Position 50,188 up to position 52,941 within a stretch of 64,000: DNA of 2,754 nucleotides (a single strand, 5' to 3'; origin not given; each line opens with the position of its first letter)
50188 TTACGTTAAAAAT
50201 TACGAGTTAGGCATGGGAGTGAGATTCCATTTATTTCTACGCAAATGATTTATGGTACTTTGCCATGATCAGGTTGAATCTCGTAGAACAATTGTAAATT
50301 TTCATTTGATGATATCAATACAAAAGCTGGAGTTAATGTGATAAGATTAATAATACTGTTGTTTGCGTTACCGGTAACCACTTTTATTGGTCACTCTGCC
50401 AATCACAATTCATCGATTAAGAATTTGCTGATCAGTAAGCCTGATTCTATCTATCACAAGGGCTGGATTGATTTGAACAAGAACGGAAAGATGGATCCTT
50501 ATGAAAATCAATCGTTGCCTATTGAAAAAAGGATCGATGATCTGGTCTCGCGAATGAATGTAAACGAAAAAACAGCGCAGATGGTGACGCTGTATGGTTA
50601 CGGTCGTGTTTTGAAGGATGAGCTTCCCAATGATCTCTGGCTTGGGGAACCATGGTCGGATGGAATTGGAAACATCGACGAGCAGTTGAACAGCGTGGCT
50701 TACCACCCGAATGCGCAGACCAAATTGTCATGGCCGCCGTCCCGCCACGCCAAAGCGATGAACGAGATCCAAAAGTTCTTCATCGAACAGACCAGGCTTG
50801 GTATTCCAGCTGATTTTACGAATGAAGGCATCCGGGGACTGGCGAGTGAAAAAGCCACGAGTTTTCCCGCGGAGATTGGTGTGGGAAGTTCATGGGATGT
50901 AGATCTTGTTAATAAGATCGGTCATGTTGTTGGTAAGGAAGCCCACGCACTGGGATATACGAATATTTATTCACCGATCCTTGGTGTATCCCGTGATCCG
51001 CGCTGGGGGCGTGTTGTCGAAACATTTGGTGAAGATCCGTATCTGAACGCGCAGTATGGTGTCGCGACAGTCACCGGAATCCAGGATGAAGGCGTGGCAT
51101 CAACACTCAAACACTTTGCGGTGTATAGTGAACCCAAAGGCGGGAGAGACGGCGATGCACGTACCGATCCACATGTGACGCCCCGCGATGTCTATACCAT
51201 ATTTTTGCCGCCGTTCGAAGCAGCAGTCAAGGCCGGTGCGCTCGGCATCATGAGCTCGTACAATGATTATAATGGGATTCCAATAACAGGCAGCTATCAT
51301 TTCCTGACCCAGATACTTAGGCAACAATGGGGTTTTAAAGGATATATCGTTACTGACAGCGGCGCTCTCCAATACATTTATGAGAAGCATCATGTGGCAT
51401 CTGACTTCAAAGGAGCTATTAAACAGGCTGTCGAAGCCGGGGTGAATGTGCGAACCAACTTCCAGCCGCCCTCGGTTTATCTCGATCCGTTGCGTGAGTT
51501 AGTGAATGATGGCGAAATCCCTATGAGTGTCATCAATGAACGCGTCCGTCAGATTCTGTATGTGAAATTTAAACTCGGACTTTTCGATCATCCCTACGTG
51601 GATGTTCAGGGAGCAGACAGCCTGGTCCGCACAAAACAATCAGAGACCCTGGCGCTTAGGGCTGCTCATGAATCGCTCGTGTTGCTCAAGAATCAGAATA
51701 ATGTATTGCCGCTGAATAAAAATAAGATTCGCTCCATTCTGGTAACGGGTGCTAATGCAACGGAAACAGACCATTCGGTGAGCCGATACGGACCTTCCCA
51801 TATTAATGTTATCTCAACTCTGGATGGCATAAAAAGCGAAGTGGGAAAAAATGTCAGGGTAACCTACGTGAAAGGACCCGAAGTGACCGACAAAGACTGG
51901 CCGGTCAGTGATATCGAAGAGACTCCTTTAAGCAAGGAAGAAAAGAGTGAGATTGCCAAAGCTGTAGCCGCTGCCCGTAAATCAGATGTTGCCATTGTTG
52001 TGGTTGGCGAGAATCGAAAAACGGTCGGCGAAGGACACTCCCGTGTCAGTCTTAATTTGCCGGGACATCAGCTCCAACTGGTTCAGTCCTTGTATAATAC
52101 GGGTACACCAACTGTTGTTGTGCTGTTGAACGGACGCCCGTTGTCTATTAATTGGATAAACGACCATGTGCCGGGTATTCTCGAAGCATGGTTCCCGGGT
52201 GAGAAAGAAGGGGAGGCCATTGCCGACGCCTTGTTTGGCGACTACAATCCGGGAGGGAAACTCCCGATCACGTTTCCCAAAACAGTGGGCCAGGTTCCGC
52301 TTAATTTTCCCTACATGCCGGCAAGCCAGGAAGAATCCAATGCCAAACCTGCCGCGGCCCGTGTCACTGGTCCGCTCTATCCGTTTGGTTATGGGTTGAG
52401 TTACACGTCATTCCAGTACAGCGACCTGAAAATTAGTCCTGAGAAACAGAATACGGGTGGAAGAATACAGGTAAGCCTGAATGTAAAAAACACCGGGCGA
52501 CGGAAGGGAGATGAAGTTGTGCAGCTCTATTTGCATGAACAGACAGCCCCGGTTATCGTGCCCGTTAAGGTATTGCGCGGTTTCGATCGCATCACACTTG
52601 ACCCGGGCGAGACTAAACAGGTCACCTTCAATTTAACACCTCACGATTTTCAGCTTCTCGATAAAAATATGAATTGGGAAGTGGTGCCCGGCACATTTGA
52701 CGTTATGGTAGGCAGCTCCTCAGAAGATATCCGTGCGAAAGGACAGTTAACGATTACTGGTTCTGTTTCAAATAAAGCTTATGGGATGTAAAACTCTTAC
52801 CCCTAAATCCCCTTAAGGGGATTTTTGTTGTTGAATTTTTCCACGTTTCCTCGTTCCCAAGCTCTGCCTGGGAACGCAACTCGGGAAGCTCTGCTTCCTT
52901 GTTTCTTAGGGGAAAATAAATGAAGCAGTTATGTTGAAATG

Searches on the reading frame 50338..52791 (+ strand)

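Call 13: search_protein_families(library=pfam, proteins=[window:50338-52791:+], max_evalue=0.00001)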
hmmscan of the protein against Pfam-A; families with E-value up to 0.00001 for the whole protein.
window:50338-52791:+ (817 aa): 3 families
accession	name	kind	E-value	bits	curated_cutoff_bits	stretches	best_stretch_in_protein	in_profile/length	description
PF00933.27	Glyco_hydro_3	-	3.7e-61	207.7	27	1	135-408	42-315/316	Glycosyl hydrolase family 3 N terminal domain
PF01915.27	Glyco_hydro_3_C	-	3.4e-59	200.6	31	1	447-689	1-200/200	Glycosyl hydrolase family 3 C-terminal domain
PF14310.12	Fn3-like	-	3.7e-24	85.1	25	1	726-795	1-71/71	Fibronectin type III-like domain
